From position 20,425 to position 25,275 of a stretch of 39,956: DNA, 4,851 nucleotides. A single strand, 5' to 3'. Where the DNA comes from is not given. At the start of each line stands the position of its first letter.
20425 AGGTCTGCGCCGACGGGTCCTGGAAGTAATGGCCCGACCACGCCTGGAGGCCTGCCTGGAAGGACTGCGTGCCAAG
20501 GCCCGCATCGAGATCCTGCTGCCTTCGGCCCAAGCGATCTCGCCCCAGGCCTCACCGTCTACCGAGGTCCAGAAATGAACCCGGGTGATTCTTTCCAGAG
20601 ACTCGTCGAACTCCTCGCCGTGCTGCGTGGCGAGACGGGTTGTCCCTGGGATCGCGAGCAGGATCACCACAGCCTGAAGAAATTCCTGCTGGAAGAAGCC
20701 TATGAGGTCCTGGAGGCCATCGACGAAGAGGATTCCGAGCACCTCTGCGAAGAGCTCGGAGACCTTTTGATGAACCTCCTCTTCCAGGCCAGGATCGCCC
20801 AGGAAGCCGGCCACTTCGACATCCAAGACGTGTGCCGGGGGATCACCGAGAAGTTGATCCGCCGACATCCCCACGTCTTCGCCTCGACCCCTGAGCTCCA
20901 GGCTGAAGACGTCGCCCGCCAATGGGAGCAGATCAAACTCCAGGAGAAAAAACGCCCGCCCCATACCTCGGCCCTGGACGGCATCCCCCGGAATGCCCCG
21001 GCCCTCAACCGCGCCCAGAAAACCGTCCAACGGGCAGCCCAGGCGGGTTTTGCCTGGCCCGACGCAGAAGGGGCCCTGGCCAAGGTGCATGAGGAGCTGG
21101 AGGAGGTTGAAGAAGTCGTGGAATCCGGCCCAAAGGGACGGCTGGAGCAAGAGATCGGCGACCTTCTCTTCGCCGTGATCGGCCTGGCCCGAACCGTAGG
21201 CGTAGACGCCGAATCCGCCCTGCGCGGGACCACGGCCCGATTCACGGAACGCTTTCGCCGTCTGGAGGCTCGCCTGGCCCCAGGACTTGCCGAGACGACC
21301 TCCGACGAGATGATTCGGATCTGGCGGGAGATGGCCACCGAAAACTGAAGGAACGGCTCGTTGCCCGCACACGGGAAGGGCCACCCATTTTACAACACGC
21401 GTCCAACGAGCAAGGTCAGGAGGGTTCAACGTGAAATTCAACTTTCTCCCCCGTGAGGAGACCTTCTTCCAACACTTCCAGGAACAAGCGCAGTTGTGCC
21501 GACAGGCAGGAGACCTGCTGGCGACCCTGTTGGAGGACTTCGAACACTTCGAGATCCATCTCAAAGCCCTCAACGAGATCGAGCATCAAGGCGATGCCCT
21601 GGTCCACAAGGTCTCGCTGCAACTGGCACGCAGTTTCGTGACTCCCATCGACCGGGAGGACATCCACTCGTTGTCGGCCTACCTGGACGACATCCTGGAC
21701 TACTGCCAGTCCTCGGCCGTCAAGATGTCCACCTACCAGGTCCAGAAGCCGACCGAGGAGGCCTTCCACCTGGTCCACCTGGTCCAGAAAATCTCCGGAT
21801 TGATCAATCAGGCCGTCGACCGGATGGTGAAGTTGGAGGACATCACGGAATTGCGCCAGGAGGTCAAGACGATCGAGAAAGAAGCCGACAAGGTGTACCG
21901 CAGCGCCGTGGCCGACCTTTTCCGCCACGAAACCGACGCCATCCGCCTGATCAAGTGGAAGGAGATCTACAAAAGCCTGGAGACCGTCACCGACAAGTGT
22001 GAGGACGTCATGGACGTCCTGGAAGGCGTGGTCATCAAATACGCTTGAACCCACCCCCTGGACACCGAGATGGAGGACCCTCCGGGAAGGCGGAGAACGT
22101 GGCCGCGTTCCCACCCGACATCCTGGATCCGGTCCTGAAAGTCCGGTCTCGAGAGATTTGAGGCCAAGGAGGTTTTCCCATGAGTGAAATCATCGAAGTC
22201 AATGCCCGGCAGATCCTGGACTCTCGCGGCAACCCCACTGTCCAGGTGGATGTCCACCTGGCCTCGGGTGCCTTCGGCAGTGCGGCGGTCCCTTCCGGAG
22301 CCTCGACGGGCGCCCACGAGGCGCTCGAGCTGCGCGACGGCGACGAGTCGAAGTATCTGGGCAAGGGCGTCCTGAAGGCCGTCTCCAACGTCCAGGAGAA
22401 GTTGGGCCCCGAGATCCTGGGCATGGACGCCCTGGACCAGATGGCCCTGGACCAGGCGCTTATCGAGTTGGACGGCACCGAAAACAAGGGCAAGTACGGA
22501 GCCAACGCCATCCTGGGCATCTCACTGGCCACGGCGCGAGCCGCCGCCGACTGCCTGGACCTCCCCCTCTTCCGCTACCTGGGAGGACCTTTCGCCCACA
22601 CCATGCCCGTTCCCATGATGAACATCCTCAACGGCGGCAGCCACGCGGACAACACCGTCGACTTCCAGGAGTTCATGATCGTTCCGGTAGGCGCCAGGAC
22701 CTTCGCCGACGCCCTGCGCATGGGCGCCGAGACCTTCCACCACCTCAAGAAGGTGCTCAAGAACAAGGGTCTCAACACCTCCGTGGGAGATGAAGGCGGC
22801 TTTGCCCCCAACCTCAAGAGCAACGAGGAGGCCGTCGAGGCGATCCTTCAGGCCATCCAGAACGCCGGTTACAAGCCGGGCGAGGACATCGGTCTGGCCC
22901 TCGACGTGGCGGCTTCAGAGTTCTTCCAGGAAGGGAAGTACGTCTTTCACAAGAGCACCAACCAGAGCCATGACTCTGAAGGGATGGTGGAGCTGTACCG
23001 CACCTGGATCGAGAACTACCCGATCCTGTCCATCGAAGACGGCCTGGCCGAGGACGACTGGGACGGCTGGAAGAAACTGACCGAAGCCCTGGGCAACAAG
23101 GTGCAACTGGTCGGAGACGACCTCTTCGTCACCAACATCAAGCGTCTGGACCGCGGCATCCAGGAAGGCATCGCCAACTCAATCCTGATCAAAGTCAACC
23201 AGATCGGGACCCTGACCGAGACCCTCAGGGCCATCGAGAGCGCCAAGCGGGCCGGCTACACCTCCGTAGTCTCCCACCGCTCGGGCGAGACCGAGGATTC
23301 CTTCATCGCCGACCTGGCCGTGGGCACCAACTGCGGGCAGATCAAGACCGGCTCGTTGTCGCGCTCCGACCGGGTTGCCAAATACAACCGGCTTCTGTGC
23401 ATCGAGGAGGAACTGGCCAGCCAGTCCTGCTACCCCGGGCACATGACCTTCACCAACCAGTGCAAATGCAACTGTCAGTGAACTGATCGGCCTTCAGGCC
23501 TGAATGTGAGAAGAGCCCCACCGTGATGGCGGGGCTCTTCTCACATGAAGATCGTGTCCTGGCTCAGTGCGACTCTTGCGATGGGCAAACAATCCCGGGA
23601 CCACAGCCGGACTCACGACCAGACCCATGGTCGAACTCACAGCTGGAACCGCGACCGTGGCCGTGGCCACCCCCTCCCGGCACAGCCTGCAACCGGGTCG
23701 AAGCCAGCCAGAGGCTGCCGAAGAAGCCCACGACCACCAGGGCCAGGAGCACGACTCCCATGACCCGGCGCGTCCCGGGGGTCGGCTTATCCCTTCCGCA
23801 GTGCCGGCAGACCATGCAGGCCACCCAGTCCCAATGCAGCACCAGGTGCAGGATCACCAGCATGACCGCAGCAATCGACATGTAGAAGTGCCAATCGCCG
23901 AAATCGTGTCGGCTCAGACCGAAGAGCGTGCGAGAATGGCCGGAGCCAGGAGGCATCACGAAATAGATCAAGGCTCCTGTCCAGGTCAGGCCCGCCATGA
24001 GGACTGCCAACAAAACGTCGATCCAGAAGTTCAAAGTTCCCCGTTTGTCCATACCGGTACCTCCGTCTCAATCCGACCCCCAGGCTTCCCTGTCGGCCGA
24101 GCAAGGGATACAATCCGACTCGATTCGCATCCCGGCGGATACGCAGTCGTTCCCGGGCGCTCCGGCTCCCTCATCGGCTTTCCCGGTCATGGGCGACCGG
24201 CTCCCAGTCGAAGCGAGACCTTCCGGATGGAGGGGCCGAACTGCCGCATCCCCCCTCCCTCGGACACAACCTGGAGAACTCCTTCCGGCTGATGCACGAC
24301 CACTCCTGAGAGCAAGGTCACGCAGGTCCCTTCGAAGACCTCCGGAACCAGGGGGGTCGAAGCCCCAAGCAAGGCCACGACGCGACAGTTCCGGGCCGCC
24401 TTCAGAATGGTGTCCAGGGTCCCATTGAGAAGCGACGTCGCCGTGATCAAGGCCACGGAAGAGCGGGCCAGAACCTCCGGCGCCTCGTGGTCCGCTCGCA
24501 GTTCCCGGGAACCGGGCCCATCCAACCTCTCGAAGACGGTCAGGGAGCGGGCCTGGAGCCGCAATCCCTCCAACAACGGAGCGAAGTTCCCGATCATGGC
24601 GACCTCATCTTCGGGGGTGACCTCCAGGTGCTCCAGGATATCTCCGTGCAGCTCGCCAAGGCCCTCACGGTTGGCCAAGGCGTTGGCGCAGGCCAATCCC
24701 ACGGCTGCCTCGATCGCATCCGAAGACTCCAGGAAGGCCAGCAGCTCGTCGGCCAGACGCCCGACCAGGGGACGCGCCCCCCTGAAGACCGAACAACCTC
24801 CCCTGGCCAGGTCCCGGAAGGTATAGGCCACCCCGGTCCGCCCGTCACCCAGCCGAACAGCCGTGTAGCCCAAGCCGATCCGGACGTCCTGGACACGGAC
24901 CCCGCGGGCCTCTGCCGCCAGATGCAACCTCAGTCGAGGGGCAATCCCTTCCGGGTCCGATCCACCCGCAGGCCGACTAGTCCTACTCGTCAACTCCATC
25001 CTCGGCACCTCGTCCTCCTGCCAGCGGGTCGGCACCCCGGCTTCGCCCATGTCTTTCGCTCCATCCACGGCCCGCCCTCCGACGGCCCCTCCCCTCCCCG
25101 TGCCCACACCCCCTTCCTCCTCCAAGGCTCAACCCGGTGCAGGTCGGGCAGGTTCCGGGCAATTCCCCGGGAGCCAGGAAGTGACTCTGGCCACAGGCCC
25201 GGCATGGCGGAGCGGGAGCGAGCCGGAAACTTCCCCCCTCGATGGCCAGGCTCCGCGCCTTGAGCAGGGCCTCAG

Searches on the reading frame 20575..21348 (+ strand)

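Call 18: search_protein_families(library=pfam, proteins=[window:20575-21348:+], max_evalue=0.0001)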
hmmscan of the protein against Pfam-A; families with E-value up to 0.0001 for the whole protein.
window:20575-21348:+ (257 aa): 3 families
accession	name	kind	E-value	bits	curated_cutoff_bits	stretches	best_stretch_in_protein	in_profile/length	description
PF03819.22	MazG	-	9.1e-39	132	22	2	29-102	1-74/74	MazG nucleotide pyrophosphohydrolase domain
PF01503.22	PRA-PH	-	2.6e-12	47.4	21.3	1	167-216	30-79/86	Phosphoribosyl-ATP pyrophosphohydrolase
PF12643.12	MazG-like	-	9.4e-06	26.2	27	0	34-72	11-49/85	MazG-like family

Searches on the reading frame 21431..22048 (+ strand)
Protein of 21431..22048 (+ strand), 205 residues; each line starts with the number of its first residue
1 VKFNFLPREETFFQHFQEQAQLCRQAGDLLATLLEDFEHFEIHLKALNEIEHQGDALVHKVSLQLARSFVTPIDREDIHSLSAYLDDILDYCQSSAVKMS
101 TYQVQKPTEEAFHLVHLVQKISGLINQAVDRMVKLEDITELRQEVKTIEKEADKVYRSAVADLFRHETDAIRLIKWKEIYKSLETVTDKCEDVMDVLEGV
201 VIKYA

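Call 18: search_protein_families(library=pfam, proteins=[window:21431-22048:+], max_evalue=0.0001)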
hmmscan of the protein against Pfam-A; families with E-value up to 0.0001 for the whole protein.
window:21431-22048:+ (205 aa): 1 family
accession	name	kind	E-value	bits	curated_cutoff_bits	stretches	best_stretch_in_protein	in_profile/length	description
PF01865.21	PhoU_div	-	7.6e-32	110.8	24.4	1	7-202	8-213/214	Protein of unknown function DUF47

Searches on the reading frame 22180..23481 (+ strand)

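Call 8: search_protein_families(library=pfam, proteins=[window:22180-23481:+], max_evalue=0.01)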
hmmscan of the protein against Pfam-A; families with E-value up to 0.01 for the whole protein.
window:22180-23481:+ (433 aa): 3 families
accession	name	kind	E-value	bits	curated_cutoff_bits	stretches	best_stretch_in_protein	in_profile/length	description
PF00113.28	Enolase_C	-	1.2e-132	442.2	21.5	1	140-424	2-293/296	Enolase, C-terminal TIM barrel domain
PF03952.21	Enolase_N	-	1.4e-58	197.2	35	1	4-134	1-131/131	Enolase, N-terminal domain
PF13378.12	MR_MLE_C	-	1e-05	25.8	29.4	1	261-384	52-170/219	Enolase C-terminal domain-like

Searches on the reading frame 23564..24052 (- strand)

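Call 18: search_protein_families(library=pfam, proteins=[window:23564-24052:-], max_evalue=0.0001)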
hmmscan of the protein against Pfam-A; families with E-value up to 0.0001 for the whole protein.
window:23564-24052:- (162 aa): 1 family
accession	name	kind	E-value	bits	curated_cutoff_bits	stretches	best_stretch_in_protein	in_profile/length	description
PF14358.11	DUF4405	-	1.1e-13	51.8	26.7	1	10-74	1-66/66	Domain of unknown function (DUF4405)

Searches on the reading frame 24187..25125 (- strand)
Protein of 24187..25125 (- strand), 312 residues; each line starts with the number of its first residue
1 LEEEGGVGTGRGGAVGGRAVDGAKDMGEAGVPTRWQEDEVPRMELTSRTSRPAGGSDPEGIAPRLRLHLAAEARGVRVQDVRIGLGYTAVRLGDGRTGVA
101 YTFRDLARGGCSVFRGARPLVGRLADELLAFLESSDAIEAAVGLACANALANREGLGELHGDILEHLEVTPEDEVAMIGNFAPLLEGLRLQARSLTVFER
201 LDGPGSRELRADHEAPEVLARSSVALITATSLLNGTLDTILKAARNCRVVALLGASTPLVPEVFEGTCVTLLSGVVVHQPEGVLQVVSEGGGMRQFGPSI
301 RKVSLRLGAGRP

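Call 18: search_protein_families(library=pfam, proteins=[window:24187-25125:-], max_evalue=0.0001)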
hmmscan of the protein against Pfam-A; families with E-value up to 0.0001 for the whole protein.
window:24187-25125:- (312 aa): 2 families
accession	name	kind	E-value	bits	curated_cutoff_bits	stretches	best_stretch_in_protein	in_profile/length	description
PF04016.18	DUF364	-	2e-38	131.7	23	1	162-304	1-145/147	Putative heavy-metal chelation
PF13938.11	DUF4213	-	5.9e-21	75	23.5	1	69-150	4-74/75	Putative heavy-metal chelation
